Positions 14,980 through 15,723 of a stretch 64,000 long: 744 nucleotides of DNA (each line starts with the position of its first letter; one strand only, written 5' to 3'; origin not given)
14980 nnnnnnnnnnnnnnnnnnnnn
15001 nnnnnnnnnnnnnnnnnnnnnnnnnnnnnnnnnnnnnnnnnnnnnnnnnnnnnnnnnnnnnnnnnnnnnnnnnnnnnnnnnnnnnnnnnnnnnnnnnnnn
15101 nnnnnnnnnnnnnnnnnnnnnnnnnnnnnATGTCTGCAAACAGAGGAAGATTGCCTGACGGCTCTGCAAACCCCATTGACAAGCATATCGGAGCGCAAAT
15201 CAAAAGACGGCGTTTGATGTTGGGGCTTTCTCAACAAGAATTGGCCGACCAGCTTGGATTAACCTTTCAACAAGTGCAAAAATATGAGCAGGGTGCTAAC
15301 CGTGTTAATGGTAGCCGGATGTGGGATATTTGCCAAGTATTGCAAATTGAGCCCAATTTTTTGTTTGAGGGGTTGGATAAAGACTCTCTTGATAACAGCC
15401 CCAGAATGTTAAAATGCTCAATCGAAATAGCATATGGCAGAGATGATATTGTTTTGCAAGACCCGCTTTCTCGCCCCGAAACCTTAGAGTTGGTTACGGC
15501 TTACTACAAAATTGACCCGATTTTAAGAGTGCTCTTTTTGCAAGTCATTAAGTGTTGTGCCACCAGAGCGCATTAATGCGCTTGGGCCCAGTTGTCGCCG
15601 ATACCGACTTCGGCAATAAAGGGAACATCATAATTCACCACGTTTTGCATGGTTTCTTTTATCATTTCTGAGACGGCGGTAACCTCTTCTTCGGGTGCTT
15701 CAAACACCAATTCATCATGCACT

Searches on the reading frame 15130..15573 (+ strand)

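Call 58: search_protein_families(library=pfam, proteins=[window:15130-15573:+], max_evalue=0.001)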
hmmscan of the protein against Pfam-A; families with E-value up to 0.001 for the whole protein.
window:15130-15573:+ (148 aa): 3 families
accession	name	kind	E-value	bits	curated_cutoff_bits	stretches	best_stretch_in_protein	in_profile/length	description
PF01381.28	HTH_3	-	1.3e-12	48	23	1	24-78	1-55/55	Helix-turn-helix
PF13560.12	HTH_31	-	5.4e-07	30.3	27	1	20-73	2-56/64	Helix-turn-helix domain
PF13443.12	HTH_26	-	2.2e-05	25.1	22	1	32-75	10-54/63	Cro/C1-type HTH DNA-binding domain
